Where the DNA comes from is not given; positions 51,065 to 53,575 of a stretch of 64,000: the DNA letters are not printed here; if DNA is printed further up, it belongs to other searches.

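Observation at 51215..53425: Compositionally atypical orphan gene: PIN-like core, coiled coil and 3-TM tail, inserted after the rplS terminator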

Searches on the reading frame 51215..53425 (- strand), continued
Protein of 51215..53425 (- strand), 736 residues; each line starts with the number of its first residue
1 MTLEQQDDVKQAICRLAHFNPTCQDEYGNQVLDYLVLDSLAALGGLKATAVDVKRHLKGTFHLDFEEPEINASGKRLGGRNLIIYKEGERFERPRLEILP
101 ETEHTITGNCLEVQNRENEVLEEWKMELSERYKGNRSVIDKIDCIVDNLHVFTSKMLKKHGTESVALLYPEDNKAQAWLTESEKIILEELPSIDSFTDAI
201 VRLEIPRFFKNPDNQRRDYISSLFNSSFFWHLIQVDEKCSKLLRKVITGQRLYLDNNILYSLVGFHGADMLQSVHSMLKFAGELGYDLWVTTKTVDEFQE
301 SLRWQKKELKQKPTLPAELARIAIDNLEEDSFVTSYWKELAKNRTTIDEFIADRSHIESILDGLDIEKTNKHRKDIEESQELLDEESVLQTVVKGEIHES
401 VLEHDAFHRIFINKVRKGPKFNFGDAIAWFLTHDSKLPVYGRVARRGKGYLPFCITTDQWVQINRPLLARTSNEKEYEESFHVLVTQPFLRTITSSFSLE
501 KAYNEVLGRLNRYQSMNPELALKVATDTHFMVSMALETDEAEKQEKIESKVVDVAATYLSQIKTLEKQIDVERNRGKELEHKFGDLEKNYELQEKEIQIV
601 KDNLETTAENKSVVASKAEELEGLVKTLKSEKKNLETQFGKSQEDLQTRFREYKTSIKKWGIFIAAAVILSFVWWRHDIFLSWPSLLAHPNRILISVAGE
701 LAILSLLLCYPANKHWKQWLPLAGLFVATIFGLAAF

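Call 21: find_encoding_contigs(protein=P0072, flank=8000, max_places=1)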
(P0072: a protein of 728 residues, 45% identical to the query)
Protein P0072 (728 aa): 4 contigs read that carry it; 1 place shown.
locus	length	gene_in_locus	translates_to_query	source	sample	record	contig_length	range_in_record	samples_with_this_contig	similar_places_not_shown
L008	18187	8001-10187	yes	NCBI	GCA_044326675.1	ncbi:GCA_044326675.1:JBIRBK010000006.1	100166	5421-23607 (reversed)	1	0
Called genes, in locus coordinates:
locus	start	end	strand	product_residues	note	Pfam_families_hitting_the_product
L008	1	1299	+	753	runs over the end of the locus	PF02861:Clp_N, PF13191:AAA_16 (weak), PF00004:AAA, PF17871:AAA_lid_9, PF07724:AAA_2, PF00004:AAA, PF07728:AAA_5, PF10431:ClpB_D2-small, +12 more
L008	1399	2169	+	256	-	PF00154:RecA_N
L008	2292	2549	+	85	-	PF20114:DUF6504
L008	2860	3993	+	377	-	PF02899:Phage_int_SAM_1 (weak), PF14659:Phage_int_SAM_3, PF22022:Phage_int_M (faint), PF00589:Phage_integrase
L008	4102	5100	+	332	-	-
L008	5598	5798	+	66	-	PF12728:HTH_17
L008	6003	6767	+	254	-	PF00142:Fer4_NifH (weak), PF01656:CbiA, PF02374:ArsA_ATPase (weak), PF06564:CBP_BcsQ, PF09140:MipZ, PF10609:ParA, PF13614:AAA_31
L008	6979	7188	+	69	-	-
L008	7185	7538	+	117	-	PF13730:HTH_36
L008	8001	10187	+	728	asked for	-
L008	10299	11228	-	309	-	PF02899:Phage_int_SAM_1, PF00589:Phage_integrase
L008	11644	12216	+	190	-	PF07638:Sigma70_ECF, PF04542:Sigma70_r2, PF08281:Sigma70_r4_2, PF04545:Sigma70_r4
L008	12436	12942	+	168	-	-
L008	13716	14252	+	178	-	PF04542:Sigma70_r2, PF08281:Sigma70_r4_2 (weak)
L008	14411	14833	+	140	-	-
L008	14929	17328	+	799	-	-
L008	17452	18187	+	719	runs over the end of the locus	-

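Call 22: predict_structure(alignment_id=A1)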
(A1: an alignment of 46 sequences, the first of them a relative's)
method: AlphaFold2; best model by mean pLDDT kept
length: 736 residues; sequences in the alignment: 46
mean_pLDDT: 83.6   pTM: 0.70
mean pLDDT of the five models: 83.6, 81.4, 77.7, 75.4, 74.6
residues with pLDDT >= 90: 244; 70-90: 396; 50-70: 69; < 50: 27
segments of 3 or more residues with pLDDT < 50: 23-28, 607-618, 638-643
pLDDT, mean of each block of 10 residues (from residue 1): 65 77 49 88 88 91 87 90 89 91 88 91 94 87 93 88 89 86 73 86 87 88 86 77 63 96 92 93 92 96 91 84 85 91 92 92 95 96 95 84 96 95 88 92 90 93 77 76 82 65 84 77 81 82 87 85 85 84 83 80 53 47 56 52 57 78 89 84 80 89 90 86 91 86
secondary structure, 60 per line:
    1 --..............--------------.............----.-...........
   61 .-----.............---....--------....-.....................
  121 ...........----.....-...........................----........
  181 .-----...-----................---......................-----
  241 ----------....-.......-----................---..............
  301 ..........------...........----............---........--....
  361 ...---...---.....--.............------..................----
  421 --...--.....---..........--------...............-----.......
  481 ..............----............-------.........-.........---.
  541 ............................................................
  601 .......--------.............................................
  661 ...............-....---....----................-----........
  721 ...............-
elements in order (helices of 4 or more, strands of 3 or more residues): H3-16 H31-43 H50-61 H67-79 E83-86 E95-98 H100-131 H136-140 H142-168 H173-181 H195-210 H214-235 E251-254 H256-262 H268-283 E287-291 H292-310 H317-327 H332-343 H347-354 H357-363 E367-369 H373-377 H380-392 H399-416 E428-432 H436-445 E454-456 H457-468 H474-494 H499-510 H518-526 H528-536 H540-607 H616-675 H677-680 H684-687 H692-707 H713-735

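Call 24: search_protein_families(library=phrogs, proteins=[window:51215-53425:-], max_evalue=1)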
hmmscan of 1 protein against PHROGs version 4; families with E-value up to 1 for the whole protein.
window:51215-53425:- (736 aa): 1 family
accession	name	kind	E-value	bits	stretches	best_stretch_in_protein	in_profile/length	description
phrog_167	-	tail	0.59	8.7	1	550-660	95-223/1555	tail length tape measure protein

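Call 36: search_protein_families(library=pfam, proteins=[L004:5558-7633:+, L006:7287-7904:+], max_evalue=0.001)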
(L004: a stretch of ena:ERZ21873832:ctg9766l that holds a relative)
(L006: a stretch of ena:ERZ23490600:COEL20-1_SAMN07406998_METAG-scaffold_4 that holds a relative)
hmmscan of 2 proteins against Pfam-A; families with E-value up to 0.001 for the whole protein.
L004:5558-7633:+ (691 aa): 0 families

L006:7287-7904:+ (205 aa): 1 family
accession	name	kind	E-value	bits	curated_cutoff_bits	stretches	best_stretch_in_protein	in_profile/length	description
PF15742.10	DUF4686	-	0.00048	19.8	31.3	1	142-205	68-130/384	Domain of unknown function (DUF4686)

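Call 37: search_protein_families(library=padloc, proteins=[L006:4470-6122:+, L006:6132-7286:+, L006:7287-7904:+, L004:5558-7633:+, L005:10410-11612:+, L007:10423-11316:-], max_evalue=0.001)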
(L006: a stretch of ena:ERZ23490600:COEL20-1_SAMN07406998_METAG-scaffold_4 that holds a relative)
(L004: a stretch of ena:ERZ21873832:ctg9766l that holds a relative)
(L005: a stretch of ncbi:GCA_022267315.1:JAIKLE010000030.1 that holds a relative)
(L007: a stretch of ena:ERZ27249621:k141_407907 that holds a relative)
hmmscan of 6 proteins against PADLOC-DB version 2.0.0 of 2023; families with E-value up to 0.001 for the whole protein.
L006:4470-6122:+ (550 aa): 128 families (the best 25 are shown)
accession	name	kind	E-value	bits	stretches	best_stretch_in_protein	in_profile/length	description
PDLC02358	Old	-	6.9e-58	194.8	1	1-400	2-410/578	Old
PDLC02979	AriA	-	3.5e-36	123.8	2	116-327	187-373/373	-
PDLC02915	ATPase-Toprim_I-B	-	5.2e-25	86.3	2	1-64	1-61/623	-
PDLC00067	GajA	-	1.6e-21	74.4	2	2-83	4-87/604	AAA ATPase domain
PDLC00081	GajA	-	3.3e-20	70.3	2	1-106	1-108/574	AAA ATPase domain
PDLC00070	GajA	-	8.9e-20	68.8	2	220-355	230-364/596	AAA ATPase domain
PDLC00091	GajA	-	1.7e-19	68.1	2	183-398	193-415/627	AAA ATPase domain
PDLC04178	HEC-01A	-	2.5e-19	67.6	2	278-357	284-362/399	-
PDLC00066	GajA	-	2.6e-19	67.2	2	232-396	231-393/567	AAA ATPase domain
PDLC00069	GajA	-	3.5e-19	66.7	2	1-55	1-56/687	AAA ATPase domain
PDLC00086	GajA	-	1.2e-18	65.3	2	235-402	263-423/600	AAA ATPase domain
PDLC04175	HEC-01A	-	2.5e-18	64.3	2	2-45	5-48/363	-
PDLC02335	AbiLi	-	2.7e-18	64.1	1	3-354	50-265/326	AbiLi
PDLC02980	AriA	-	3.8e-18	64.5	1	24-327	1-303/304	-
PDLC00075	GajA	-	5.2e-18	62.9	1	213-486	207-458/536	AAA ATPase domain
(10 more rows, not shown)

L006:6132-7286:+ (384 aa): 120 families (the best 25 are shown)
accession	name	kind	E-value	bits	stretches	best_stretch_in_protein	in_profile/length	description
PDLC00303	PtuA1|PtuA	-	2.5e-109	363.9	1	17-383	8-385/386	AAA ATPase domain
PDLC00273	PtuA1|PtuA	-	1.1e-93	312.2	1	20-383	2-371/375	AAA ATPase domain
PDLC00265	PtuA1|PtuA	-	4.3e-34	116.5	1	45-383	106-478/479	AAA ATPase domain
PDLC00283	PtuA1|PtuA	-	6.7e-34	115.7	2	189-380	250-443/448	AAA ATPase domain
PDLC00266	PtuA1|PtuA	-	3.5e-28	97.1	2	150-281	255-381/483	AAA ATPase domain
PDLC00285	PtuA1|PtuA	-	2.3e-27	94.3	2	159-347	196-395/432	AAA ATPase domain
PDLC00308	PtuA1|PtuA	-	3.9e-25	86.8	1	195-369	261-435/449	AAA ATPase domain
PDLC02980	AriA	-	9.2e-22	76.4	2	153-281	174-304/304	-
PDLC04235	PDC-M01A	-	1.2e-21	75.2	1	16-281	182-417/510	-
PDLC00289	PtuA1|PtuA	-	1.5e-21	75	1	17-282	25-294/404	AAA ATPase domain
PDLC04164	AriA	-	2.6e-20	71.1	2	193-279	157-235/253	-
PDLC04238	PDC-M01A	-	4.7e-20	69.8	2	192-303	389-495/564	-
PDLC04244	PDC-M01A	-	5.4e-18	63.1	2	170-300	285-410/482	-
PDLC00290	PtuA1|PtuA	-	5.5e-18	63.5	2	199-282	232-315/414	AAA ATPase domain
PDLC00282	PtuA1|PtuA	-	1.1e-17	62.1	1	16-281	183-427/520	AAA ATPase domain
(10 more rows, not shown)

L006:7287-7904:+ (205 aa): 19 families
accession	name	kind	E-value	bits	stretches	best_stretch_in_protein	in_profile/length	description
PDLC00352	PtuB1|PtuB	-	2.5e-75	250.7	1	2-201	5-202/206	Unknown function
PDLC00354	PtuB1|PtuB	-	1.3e-65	218.9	1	2-195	6-200/204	Unknown function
PDLC00345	PtuB1|PtuB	-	2.2e-30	103.9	1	6-200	14-191/223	Unknown function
PDLC00325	PtuB1|PtuB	-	6e-30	102.4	1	6-196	14-191/213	Unknown function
PDLC00335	PtuB1|PtuB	-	4.1e-29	99.7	1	11-194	14-192/214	Unknown function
PDLC00350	PtuB1|PtuB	-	3e-21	74.4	1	26-167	32-165/224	Unknown function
PDLC00312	PtuB1|PtuB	-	1.1e-14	52.7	1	26-200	41-202/209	Unknown function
PDLC00313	PtuB1|PtuB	-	4.7e-13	47.1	1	26-99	34-103/240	Unknown function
PDLC00337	PtuB1|PtuB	-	7.4e-11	40.3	1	32-200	45-184/216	Unknown function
PDLC00315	PtuB1|PtuB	-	1.7e-06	26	1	38-178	25-141/227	Unknown function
PDLC00342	PtuB1|PtuB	-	4.9e-06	24.1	1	32-150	36-152/247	Unknown function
PDLC00339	PtuB1|PtuB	-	6.1e-06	24.2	1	32-177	53-203/261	Unknown function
PDLC04268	PDC-M01B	-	1.3e-05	22.7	1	34-131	76-152/275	-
PDLC00340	PtuB1|PtuB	-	5.5e-05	20.9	1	40-105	63-119/268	Unknown function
PDLC00317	PtuB1|PtuB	-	0.00013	19.9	1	7-99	23-107/244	Unknown function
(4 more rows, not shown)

L004:5558-7633:+ (691 aa): 0 families

L005:10410-11612:+ (400 aa): 8 families
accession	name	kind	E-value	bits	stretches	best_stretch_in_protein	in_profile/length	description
PDLC04787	PDC-S01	-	7.5e-151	500.6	1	1-400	10-408/412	-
PDLC04789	PDC-S01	-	3.2e-39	133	1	1-358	1-348/375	-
PDLC04791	PDC-S01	-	3.9e-26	89.6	1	2-341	2-343/395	-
PDLC04790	PDC-S01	-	1.6e-22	77.9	1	9-342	18-359/422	-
PDLC04786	PDC-S01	-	1.9e-14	51.2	1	22-189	24-191/439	-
PDLC04788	PDC-S01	-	1.5e-10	38.6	1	1-299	1-315/448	-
PDLC04792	PDC-S01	-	8.4e-10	35.8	1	7-175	9-179/452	-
PDLC04140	mad8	-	0.00025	18.7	1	21-176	30-137/314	mads_8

L007:10423-11316:- (297 aa): 0 families

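Call 46: find_encoding_contigs(protein=P0062, flank=7000, max_places=2)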
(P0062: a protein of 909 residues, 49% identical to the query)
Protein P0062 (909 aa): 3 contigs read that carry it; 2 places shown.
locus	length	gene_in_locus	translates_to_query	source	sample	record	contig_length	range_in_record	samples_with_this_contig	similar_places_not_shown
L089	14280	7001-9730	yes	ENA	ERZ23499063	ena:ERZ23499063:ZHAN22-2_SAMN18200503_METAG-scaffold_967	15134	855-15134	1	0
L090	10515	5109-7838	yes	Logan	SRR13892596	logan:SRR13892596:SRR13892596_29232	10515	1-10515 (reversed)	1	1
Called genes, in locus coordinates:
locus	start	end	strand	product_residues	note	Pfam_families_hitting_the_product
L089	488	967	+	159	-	PF01582:TIR, PF13676:TIR_2, PF08937:ThsB_TIR (weak)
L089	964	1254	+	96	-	-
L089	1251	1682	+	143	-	PF01850:PIN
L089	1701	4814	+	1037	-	PF02384:N6_Mtase, PF07669:Eco57I (weak), PF18135:Type_ISP_C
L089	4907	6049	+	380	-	-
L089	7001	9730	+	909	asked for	PF00211:Guanylate_cyc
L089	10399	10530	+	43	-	-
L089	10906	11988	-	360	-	-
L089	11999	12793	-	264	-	PF17131:TP_0789-like, PF07044:DUF1329 (weak)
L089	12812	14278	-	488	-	?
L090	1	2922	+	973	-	?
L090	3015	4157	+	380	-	-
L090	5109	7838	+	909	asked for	PF00211:Guanylate_cyc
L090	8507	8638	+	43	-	-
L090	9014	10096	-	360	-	-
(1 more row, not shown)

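Call 47: find_encoding_contigs(protein=P0087, flank=8000, max_places=1)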
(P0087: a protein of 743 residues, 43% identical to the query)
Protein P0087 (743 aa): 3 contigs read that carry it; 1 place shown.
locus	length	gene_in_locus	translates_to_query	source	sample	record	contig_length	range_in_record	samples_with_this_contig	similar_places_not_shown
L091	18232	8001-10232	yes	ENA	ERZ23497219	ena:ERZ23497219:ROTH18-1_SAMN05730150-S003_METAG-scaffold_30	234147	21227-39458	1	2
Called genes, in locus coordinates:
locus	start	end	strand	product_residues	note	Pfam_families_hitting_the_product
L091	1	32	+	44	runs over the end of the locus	-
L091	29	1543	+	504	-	PF02534:T4SS-DNA_transf, PF10412:TrwB_AAD_bind, PF12696:TraG-D_C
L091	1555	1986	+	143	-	-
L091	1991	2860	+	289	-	PF03432:Relaxase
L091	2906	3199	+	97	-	-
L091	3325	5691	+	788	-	PF27228:MTBMA_p00010_2nd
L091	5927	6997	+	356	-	PF13102:Phage_int_SAM_5 (weak), PF13495:Phage_int_SAM_4 (faint), PF00589:Phage_integrase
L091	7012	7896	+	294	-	PF02899:Phage_int_SAM_1, PF13495:Phage_int_SAM_4 (weak), PF00589:Phage_integrase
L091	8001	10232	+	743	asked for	-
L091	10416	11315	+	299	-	PF02518:HATPase_c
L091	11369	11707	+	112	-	PF14213:DUF4325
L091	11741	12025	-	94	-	-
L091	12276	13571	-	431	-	PF00665:rve, PF13683:rve_3 (weak)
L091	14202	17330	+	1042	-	PF17210:SdrD_B (faint), PF19081:Ig_7 (faint), PF18962:Por_Secre_tail (weak)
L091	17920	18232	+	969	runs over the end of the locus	PF00041:fn3 (faint), PF16656:Pur_ac_phosph_N (faint), PF25788:Ig_Rha78A_N (weak), PF18962:Por_Secre_tail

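Call 48: find_encoding_contigs(protein=P0097, flank=8000, max_places=1)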
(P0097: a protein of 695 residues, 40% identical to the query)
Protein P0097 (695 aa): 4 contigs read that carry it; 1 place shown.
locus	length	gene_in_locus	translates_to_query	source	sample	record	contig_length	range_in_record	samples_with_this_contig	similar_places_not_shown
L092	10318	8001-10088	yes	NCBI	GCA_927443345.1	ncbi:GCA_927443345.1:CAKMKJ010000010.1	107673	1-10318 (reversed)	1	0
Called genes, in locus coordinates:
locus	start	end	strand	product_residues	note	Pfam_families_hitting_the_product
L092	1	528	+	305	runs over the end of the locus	PF01565:FAD_binding_4, PF02873:MurB_C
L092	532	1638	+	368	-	PF01820:Dala_Dala_lig_N, PF02786:CPSase_L_D2, PF02222:ATP-grasp (weak), PF07478:Dala_Dala_lig_C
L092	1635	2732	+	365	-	-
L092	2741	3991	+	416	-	PF14450:FtsA, PF02491:SHS2_FTSA, PF06277:EutA (weak), PF11104:PilM_2 (weak), PF06723:MreB_Mbl, PF14450:FtsA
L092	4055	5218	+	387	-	PF00091:Tubulin, PF12327:FtsZ_C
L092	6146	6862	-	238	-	-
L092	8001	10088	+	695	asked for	-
